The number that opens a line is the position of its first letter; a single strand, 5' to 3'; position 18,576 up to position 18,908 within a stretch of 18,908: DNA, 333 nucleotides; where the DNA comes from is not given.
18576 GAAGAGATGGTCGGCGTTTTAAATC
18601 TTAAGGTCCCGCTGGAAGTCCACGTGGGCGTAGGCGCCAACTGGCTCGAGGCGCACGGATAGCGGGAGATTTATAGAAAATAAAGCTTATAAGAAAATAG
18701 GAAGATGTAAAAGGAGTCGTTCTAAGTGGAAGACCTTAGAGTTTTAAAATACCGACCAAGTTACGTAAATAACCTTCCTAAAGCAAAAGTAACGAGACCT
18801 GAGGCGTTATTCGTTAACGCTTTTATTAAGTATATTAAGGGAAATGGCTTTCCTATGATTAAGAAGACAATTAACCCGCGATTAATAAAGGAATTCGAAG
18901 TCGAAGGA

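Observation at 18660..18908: Abrupt drop from about two-thirds to about one-third GC immediately after the polA stop, with a Lys-rich ORF starting at a strong RBS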

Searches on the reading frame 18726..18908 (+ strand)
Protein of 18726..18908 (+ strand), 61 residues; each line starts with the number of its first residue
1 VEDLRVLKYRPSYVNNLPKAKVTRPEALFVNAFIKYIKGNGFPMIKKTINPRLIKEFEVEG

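Call 9: search_protein_families(library=pfam, proteins=[window:18726-18908:+], max_evalue=0.01)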
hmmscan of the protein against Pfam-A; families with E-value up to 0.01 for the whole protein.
window:18726-18908:+ (61 aa): 0 families

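Call 10: find_homologous_proteins(query=window:18726-18908:+, max_evalue=10)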
Query window:18726-18908:+: no candidate shares three 5-residue words with the query. No homologue found.
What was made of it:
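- Tried and rejected: The 61-aa fragment found nothing by word-indexed search (call 10).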

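Call 25: search_protein_families(library=padloc, proteins=[window:18726-18908:+], max_evalue=1)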
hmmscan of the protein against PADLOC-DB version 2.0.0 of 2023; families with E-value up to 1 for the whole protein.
window:18726-18908:+ (61 aa): 0 families

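Call 35: search_protein_representatives(protein=window:18726-18908:+)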
Query: 61 residues. Proteins with E-value up to 0.001 (for the whole library): 1; up to 1e-10: 1; up to 1e-30: 1. The best 1 are listed.
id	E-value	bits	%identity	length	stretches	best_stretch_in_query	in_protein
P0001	3.1e-32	124.6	100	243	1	1-61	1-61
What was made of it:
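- Tried and rejected: It found only P0001 itself among 1.84 billion representatives (call 35).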

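Call 37: find_encoding_contigs(protein=P0001, flank=10000, max_places=10)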
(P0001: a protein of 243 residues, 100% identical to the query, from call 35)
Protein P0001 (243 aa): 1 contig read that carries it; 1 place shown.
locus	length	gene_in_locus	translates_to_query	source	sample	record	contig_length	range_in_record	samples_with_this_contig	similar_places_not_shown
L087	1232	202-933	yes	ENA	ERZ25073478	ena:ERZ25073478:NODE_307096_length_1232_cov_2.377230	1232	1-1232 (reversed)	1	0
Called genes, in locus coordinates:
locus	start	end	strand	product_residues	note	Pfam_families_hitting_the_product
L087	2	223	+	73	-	?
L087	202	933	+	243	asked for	-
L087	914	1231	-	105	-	?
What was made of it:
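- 18664..18747 (+): Truncated 3' end (27 codons plus TAA) of the ORF that lies upstream of the 243-aa gene in L087. The junction cuts this ORF. Gene call L087 2-223 (call 37).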

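Call 40: search_protein_families(library=pfam, proteins=[P0001, L087:2-220:+, L087:914-1231:-], max_evalue=10)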
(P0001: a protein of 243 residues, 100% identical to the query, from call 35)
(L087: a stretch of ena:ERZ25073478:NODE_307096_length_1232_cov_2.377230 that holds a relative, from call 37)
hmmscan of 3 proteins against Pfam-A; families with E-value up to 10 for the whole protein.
P0001 (243 aa): 6 families
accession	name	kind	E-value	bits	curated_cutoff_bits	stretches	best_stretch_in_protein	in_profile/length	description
PF01978.25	TrmB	-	0.0033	17.7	25.6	1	94-139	11-56/68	Sugar-specific transcriptional regulator TrmB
PF13384.12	HTH_23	-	0.006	16.8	24.6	1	102-134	14-46/50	Homeodomain-like domain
PF13551.12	HTH_29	-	0.043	14.3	28.1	1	100-134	6-41/64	Winged helix-turn helix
PF12728.13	HTH_17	-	0.05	14.3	27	1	109-140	5-38/51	Helix-turn-helix domain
PF09339.16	HTH_IclR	-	0.063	13.5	22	1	102-133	13-46/52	IclR helix-turn-helix domain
PF13518.12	HTH_28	-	0.12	12.9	25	1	108-134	15-41/52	Helix-turn-helix domain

L087:2-220:+ (73 aa): 0 families

L087:914-1231:- (105 aa): 1 family
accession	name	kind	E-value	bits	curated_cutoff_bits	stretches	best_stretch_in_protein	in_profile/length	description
PF14805.11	THDPS_N_2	-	0.15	12.7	25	1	26-63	1-38/67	Tetrahydrodipicolinate N-succinyltransferase N-terminal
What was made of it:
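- On Genomic island / integrative element: None in the 246 nt or in the 1232-nt L087 (calls 37, 40).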

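Call 41: search_protein_families(library=padloc, proteins=[P0001, L087:2-220:+, L087:914-1231:-], max_evalue=10)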
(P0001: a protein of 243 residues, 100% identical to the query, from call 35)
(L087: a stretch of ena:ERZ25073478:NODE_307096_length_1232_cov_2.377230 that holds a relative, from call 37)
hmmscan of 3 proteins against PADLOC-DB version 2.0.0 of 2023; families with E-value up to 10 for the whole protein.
P0001 (243 aa): 1 family
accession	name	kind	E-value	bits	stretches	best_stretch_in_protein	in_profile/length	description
PDLC01438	Csa3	-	0.002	16.2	1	80-147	138-200/305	"CAS-I,CAS-II,CAS-III,CAS-IV,CAS-V,CAS-VI; associated_signaling"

L087:2-220:+ (73 aa): 0 families

L087:914-1231:- (105 aa): 0 families
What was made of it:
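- On Anti-phage defence gene (PADLOC families): The only hit is a weak Csa3-like winged-helix match, E 0.002, residues 80-147 (call 41).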

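Call 42: search_protein_families(library=phrogs, proteins=[P0001, L087:2-220:+, L087:914-1231:-], max_evalue=10)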
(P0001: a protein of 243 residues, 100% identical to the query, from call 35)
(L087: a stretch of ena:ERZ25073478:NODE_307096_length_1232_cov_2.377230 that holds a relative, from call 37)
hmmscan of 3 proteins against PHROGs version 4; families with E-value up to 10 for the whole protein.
P0001 (243 aa): 0 families

L087:2-220:+ (73 aa): 0 families

L087:914-1231:- (105 aa): 2 families
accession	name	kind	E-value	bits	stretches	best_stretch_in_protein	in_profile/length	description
phrog_22445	-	unknown function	0.17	12.8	1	31-72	14-55/157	-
phrog_2619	-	unknown function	0.33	12.2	1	9-42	14-47/124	-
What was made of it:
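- On Phage protein (PHROGs): No PHROG hit for P0001 (call 42).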

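Call 43: find_homologous_proteins(query=P0001, max_evalue=1)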
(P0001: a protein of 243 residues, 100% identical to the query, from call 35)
Query P0001 (243 aa): 1 proteins with E <= 1 among 566 candidates.
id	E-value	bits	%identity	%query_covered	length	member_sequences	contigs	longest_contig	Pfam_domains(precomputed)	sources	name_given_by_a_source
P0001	1.8e-155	533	100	100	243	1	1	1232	-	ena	-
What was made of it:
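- Tried and rejected: Full-length P0001 is a singleton (call 43).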

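Call 47: search_solved_structures(query=P0001, max_evalue=10)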
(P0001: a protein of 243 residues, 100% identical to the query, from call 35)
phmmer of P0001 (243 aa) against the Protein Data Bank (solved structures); distinct sequences matched with E-value up to 10: 13.
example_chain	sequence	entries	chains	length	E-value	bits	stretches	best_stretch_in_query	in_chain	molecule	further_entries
5ool_v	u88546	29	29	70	0.052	16.2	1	146-208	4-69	MIEF1 upstream open reading frame protein | Mitochondrial ribosome and complex I assembly factor AltMIEF1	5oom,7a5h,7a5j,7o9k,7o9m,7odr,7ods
7qh7_v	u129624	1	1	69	0.059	16.1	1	146-208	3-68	MIEF1 upstream open reading frame protein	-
4zc4_A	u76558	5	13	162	0.4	13.3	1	118-180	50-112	La-related protein 1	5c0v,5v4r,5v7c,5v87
1sfx_A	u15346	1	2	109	0.4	13.3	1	82-141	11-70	Conserved hypothetical protein AF2008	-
6pw3_C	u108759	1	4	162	0.61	12.7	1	118-180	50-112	La-related protein 1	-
1xjz_A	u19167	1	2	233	1.2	11.8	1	9-80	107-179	Heme oxygenase 1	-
1oyk_A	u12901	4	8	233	1.2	11.8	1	9-80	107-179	Heme oxygenase 1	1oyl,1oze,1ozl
1xk0_A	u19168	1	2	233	1.3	11.7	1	9-80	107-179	Heme oxygenase 1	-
1dvg_A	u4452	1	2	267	1.3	11.6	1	12-80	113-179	HEME OXYGENASE-1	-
1ni6_A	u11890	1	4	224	1.4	11.6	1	9-80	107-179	Heme oxygenase 1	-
5btq_A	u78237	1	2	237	1.4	11.6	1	9-80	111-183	Heme oxygenase 1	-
1n3u_A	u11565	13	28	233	1.5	11.5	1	9-80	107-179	heme oxygenase 1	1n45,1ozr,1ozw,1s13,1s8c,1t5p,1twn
1xk2_A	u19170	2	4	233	1.6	11.4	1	9-80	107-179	Heme oxygenase 1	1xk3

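Call 51: predict_structure(protein=P0001)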
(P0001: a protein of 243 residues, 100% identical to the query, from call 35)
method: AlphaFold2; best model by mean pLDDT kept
length: 243 residues; sequences in the alignment: 1
mean_pLDDT: 33.9   pTM: 0.27
mean pLDDT of the five models: 33.9, 33.5, 30.5, 28.9, 26.9
residues with pLDDT >= 90: 0; 70-90: 0; 50-70: 10; < 50: 233
segments of 3 or more residues with pLDDT < 50: 1-29, 31-117, 128-243
pLDDT, mean of each block of 10 residues (from residue 1): 22 26 34 32 27 32 25 33 47 45 36 47 50 34 43 41 35 27 28 31 29 37 32 22 25
secondary structure, 60 per line:
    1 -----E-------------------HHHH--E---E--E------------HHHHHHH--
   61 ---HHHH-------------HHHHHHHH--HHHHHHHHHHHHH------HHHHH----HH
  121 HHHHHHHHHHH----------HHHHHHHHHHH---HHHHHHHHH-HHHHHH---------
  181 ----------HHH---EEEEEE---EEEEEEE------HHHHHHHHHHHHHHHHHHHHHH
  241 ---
elements in order: H26-29 H52-58 H64-67 H81-88 H91-103 H110-114 H119-131 H142-152 H156-164 H166-171 E197-202 E206-212 H219-240
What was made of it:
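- On Winged helix-turn-helix DNA-binding proteins: The structure model is unusable, pLDDT 34 (call 51).
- Tried and rejected: The AlphaFold single-sequence model has pLDDT 34, so no fold search was attempted (call 51).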

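Call 52: find_homologous_proteins(query=L087:917-1231:-, max_evalue=1)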
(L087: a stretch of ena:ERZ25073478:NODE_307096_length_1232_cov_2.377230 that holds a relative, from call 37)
Query L087:917-1231:-: no candidate shares three 5-residue words with the query. No homologue found.

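Call 59: search_protein_families(library=ncbifam, proteins=[P0001, L087:2-220:+, L087:917-1231:-], max_evalue=1)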
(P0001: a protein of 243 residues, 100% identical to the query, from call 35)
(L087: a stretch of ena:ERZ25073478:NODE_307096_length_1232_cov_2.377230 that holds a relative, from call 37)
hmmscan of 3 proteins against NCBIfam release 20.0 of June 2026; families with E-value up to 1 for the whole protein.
P0001 (243 aa): 5 families
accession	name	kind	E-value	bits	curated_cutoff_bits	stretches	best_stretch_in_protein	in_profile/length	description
NF053606.1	Sta1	subfamily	0.024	14.7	80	1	93-141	22-70/100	Sta1 family transcriptional regulator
NF040595.1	HTH_Cbp1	equivalog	0.029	14.3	140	1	101-145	58-100/135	CRISPR DNA repeat-binding protein Cbp1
NF040939.2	trans_reg_lrs14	equivalog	0.06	13.4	90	1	93-142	23-73/103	Lrs14 family HTH-type transcriptional regulator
NF033545.0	transpos_IS630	equivalog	0.099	12.1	100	1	99-135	6-42/299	IS630 family transposase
NF007341.0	PRK09834.1-3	equivalog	0.19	10.8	269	1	108-140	30-62/274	DNA-binding transcriptional regulator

L087:2-220:+ (73 aa): 0 families

L087:917-1231:- (105 aa): 1 family
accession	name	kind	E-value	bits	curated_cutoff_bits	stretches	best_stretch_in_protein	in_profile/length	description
NF011429.0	PRK14857.1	equivalog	0.14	12.6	77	1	74-101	25-52/91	TatA/E family twin arginine-targeting protein translocase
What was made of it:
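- On Winged helix-turn-helix DNA-binding proteins: Sub-threshold but consistent hits at residues ~82-141: TrmB E 0.003, HTH_23, Sta1, Cbp1, Lrs14 and PDB 1sfx (calls 40, 47, 59).
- Tried and rejected: They have no family hits, and the one searched for homologues (the 105-aa fragment) found none (calls 40-42, 52, 59).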

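Call 60: find_related_loci(query=P0001, collection=viral_contigs, flank=10000)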
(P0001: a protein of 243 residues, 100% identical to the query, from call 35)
Query P0001 (243 aa) in viral_contigs; peptide patterns used: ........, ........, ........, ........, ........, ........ (x = any residue, [..] = any of these).
6 stretches matched a pattern, but none encodes a relative of the query by tblastn (E <= 1e-3).

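Call 71: find_related_loci(query=P0001, collection=metagenome_contigs, flank=10000)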
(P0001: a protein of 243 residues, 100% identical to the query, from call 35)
Query P0001 (243 aa) in metagenome_contigs; peptide patterns used: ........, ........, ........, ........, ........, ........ (x = any residue, [..] = any of these).
288 stretches matched a pattern, but none encodes a relative of the query by tblastn (E <= 1e-3).
